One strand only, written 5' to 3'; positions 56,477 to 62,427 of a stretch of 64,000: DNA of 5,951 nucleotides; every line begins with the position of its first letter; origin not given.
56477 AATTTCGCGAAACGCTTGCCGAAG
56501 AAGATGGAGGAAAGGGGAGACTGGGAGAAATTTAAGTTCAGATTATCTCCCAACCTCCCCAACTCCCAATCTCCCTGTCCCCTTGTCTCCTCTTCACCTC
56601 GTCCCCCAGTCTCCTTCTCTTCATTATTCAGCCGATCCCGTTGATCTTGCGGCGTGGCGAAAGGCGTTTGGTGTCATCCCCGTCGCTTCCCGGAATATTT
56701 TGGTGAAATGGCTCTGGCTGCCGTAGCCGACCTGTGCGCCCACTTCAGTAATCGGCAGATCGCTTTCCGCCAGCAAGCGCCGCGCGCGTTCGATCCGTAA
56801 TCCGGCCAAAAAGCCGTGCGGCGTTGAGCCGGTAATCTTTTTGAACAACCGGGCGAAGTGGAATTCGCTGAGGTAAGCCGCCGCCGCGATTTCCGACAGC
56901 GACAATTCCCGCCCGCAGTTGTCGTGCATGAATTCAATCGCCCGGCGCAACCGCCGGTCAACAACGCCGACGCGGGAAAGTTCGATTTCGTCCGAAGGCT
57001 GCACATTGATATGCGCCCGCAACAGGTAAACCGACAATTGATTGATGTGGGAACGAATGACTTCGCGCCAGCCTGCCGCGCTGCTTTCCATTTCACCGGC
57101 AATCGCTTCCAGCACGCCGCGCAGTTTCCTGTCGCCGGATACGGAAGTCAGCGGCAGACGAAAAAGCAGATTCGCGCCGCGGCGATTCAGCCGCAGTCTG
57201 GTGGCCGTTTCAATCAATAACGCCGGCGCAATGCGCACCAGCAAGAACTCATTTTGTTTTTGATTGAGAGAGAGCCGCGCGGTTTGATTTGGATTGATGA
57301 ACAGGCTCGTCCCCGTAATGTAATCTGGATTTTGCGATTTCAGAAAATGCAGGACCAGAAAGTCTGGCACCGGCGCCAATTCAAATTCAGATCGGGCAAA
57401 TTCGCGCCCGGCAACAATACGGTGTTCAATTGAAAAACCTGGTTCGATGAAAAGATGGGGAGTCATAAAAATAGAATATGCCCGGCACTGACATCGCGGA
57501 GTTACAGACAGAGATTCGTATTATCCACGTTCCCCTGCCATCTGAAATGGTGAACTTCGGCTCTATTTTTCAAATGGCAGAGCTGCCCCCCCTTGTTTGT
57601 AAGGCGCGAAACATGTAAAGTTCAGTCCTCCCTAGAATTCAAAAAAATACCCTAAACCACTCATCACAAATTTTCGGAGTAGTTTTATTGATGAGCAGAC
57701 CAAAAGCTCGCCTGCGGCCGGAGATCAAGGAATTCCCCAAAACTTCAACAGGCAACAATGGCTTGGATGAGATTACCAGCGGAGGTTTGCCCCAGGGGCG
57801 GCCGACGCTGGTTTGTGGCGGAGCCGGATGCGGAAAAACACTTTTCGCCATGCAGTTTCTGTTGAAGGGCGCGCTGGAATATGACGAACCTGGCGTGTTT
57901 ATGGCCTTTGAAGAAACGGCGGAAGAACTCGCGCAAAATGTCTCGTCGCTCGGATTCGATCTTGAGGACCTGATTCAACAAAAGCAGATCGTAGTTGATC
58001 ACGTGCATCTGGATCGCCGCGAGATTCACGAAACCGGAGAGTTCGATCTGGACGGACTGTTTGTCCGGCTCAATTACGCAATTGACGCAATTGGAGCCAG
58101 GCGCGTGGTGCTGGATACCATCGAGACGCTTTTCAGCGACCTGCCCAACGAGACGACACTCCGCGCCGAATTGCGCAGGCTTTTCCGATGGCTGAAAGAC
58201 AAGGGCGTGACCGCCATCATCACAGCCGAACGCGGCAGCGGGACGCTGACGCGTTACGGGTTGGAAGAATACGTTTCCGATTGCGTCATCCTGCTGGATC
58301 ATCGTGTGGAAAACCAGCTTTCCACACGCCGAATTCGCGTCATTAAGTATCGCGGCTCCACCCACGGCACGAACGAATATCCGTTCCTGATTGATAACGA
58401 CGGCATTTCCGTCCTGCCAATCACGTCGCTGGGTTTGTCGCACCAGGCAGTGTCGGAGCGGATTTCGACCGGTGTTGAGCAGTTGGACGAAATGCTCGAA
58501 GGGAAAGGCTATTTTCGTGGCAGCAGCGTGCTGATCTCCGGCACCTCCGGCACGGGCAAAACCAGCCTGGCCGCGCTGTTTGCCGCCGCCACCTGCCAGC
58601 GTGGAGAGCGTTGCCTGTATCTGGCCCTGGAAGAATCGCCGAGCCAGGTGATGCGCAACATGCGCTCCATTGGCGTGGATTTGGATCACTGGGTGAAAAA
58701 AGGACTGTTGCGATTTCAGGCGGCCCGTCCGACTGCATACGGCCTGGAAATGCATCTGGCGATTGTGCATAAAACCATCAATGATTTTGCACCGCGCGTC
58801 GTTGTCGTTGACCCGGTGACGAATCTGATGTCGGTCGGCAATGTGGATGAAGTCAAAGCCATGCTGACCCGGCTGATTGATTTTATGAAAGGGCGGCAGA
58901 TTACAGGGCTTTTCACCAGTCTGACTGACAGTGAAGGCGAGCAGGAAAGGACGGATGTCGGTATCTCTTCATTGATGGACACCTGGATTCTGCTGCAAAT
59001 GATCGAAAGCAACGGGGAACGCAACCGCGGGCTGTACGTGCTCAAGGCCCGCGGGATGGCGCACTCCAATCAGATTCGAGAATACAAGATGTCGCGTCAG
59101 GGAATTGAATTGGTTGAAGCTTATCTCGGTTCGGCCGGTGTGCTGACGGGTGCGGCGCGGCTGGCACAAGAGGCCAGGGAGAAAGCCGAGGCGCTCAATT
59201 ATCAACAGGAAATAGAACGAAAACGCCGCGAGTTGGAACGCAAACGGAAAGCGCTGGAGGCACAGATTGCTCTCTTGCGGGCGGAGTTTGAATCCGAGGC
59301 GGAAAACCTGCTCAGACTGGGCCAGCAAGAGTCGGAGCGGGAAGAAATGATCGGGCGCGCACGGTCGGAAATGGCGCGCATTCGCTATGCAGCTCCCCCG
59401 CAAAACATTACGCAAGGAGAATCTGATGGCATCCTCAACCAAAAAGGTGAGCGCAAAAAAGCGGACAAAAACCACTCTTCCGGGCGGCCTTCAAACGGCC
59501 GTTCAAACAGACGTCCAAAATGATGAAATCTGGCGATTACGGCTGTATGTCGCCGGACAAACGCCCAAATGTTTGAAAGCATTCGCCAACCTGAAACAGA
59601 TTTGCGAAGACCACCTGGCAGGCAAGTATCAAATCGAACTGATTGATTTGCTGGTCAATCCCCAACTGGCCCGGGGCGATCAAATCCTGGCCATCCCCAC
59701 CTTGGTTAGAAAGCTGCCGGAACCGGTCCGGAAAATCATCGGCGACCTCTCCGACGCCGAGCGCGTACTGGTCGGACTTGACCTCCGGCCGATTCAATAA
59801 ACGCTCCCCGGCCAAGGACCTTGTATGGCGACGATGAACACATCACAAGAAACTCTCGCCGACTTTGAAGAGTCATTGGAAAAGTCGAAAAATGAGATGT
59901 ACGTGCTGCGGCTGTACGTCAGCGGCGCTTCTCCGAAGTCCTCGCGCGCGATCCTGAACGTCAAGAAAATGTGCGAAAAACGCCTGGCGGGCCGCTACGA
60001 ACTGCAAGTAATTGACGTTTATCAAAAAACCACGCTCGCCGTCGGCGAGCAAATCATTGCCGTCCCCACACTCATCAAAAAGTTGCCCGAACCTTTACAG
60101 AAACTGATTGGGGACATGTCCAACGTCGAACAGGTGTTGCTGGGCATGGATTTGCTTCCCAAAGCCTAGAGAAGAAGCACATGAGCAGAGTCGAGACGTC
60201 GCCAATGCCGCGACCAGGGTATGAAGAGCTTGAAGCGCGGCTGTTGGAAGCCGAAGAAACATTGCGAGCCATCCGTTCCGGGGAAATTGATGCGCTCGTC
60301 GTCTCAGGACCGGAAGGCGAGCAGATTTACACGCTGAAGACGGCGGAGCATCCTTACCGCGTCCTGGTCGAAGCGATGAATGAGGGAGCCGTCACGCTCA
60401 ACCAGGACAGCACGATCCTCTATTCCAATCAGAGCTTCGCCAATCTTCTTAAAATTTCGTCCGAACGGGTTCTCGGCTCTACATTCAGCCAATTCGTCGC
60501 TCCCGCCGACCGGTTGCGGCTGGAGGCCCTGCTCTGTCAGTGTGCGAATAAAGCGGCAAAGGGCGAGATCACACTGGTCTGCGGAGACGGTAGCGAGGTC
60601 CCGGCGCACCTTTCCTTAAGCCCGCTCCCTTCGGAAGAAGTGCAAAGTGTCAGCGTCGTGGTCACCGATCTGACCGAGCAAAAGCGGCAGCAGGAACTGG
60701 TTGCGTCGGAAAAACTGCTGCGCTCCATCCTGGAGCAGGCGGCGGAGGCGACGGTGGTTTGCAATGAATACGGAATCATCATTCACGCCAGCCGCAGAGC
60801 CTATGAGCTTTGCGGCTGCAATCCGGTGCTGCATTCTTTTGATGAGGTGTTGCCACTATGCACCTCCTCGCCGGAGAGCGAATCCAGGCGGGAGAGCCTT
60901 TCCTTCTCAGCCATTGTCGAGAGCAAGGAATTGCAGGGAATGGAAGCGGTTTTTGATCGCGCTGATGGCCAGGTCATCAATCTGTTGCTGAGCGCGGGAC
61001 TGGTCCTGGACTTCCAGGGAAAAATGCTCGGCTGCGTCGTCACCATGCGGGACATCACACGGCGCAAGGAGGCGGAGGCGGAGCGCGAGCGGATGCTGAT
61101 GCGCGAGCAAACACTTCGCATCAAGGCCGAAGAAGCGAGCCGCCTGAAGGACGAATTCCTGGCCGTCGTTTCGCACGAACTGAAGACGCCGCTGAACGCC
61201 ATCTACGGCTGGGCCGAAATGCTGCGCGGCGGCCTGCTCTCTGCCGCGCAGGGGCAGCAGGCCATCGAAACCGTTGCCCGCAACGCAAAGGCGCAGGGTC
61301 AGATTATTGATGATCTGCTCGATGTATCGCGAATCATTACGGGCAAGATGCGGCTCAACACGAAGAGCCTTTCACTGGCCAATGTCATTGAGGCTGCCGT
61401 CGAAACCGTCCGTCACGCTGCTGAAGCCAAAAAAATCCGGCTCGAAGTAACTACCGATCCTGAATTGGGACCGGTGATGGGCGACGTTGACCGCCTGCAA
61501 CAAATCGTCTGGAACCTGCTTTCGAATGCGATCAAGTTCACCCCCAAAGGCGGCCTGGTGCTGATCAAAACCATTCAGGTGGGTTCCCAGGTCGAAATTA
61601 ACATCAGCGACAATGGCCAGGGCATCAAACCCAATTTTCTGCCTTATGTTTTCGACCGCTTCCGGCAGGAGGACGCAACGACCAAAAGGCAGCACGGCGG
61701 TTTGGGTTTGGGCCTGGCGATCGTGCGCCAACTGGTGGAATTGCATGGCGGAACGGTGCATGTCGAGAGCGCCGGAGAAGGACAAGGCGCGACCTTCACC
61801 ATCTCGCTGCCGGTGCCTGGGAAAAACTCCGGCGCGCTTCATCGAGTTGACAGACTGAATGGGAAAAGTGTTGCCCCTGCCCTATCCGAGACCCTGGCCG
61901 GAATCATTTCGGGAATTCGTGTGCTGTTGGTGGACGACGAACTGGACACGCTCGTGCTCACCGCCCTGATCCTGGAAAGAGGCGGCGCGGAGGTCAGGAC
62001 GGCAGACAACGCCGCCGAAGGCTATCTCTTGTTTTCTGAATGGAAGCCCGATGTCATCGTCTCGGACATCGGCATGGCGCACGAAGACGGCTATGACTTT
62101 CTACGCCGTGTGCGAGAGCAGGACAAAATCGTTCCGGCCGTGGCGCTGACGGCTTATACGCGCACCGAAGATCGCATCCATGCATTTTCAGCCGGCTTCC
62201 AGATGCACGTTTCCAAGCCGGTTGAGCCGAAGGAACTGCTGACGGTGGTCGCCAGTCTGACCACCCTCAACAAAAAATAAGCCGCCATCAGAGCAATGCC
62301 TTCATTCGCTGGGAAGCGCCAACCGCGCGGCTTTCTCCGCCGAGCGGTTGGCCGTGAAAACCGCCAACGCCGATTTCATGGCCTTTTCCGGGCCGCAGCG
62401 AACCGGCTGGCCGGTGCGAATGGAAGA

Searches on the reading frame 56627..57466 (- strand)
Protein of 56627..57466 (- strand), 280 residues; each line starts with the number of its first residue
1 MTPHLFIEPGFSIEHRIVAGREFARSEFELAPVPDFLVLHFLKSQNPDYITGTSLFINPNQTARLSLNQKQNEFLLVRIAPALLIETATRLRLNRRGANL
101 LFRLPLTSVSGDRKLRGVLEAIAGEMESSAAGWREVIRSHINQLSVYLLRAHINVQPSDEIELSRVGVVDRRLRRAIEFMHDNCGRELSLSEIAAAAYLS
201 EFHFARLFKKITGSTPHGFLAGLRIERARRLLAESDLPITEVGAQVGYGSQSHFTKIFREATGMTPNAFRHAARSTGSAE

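Call 60: search_protein_families(library=pfam, proteins=[window:56627-57466:-], max_evalue=0.0001)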
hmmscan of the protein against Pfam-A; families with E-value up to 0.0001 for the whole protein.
window:56627-57466:- (280 aa): 2 families
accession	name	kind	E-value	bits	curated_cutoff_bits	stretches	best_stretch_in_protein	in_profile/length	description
PF12833.13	HTH_18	-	2.3e-25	89.1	33.6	1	193-271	1-79/80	Helix-turn-helix domain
PF00165.29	HTH_AraC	-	5.2e-23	81.1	26.6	2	235-271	7-42/42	Bacterial regulatory helix-turn-helix proteins, AraC family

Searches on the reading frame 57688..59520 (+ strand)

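Call 60: search_protein_families(library=pfam, proteins=[window:57688-59520:+], max_evalue=0.0001)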
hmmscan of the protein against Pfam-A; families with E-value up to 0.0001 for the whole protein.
window:57688-59520:+ (611 aa): 12 families
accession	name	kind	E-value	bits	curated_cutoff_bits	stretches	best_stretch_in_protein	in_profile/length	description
PF06745.19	ATPase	-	3.6e-116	386.9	26.6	2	20-245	2-229/231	KaiC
PF13481.12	AAA_25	-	4.2e-19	69.4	27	2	273-398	27-171/195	AAA domain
PF03796.21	DnaB_C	-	3.5e-10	40.1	27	0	259-328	2-70/255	DnaB-like helicase C terminal domain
PF00154.27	RecA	-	7.2e-10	39.2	27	1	245-383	19-145/262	recA bacterial DNA recombination protein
PF13401.12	AAA_22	-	1.3e-08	35.6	27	0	279-401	6-109/130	AAA domain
PF13191.12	AAA_16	-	7.9e-07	30.2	32.6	0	263-307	9-53/167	AAA ATPase domain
PF00270.35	DEAD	-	1.5e-06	28.4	26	0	277-332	13-72/167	DEAD/DEAH box helicase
PF20720.3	nSTAND3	-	2.2e-06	27.9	27.2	0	280-318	19-54/155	Novel STAND NTPase 3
PF05625.17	PAXNEB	-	2.8e-06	27.1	28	0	259-325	19-85/366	PAXNEB protein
PF05729.18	NACHT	-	4e-05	24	26.7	0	38-180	1-128/167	NACHT domain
PF07728.20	AAA_5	-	4.1e-05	24.1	22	0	281-341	2-61/139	AAA domain (dynein-related subfamily)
PF13479.12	AAA_24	-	8.3e-05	22.9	27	0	280-381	4-77/195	AAA domain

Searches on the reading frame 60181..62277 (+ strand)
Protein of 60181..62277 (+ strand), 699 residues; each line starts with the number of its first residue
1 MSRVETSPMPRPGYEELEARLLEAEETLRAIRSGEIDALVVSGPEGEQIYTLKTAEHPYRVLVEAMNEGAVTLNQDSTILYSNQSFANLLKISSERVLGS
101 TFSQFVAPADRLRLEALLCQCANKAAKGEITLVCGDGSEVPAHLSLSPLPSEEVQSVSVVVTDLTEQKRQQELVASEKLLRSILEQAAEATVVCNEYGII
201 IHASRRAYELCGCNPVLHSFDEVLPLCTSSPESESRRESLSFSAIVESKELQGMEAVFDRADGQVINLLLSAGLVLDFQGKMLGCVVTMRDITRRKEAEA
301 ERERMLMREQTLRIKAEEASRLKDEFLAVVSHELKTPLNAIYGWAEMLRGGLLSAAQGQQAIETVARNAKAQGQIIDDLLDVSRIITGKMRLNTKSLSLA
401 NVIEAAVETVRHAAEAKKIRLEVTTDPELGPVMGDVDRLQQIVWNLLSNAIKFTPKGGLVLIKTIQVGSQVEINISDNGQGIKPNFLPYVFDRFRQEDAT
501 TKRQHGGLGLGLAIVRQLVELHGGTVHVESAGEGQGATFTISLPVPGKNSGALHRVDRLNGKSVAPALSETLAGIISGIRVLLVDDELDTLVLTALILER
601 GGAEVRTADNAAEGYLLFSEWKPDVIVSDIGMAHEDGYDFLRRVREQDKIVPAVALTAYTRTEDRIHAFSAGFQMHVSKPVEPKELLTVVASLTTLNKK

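Call 60: search_protein_families(library=pfam, proteins=[window:60181-62277:+], max_evalue=0.0001)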
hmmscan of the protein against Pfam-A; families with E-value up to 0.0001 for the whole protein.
window:60181-62277:+ (699 aa): 9 families
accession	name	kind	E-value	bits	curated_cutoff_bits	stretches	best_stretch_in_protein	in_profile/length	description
PF02518.31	HATPase_c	-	1e-30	106.9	26.4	1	434-546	1-110/111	Histidine kinase-, DNA gyrase B-, and HSP90-like ATPase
PF00072.30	Response_reg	-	1.7e-21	76.9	30.2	1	581-690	1-110/111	Response regulator receiver domain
PF13426.13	PAS_9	-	4e-19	69.2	27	1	68-166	2-103/103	PAS domain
PF00989.32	PAS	-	8.1e-18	64.9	22.6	2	59-163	3-112/113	PAS fold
PF00512.31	HisKA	-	2.6e-17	63.1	26.9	1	323-386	2-64/66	His Kinase A (phospho-acceptor) domain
PF08448.16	PAS_4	-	4.1e-17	62.8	23.1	1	64-169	2-110/110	PAS fold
PF24820.1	Diguanyl_cycl_sensor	-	6.8e-11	42.5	28.1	1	62-155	1-102/109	Diguanylate cyclase-like sensor domain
PF13188.13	PAS_8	-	2.5e-08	33.9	21.8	0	179-218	2-40/65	PAS domain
PF12860.13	PAS_7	-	1.7e-05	25.4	27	0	63-106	1-45/115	PAS fold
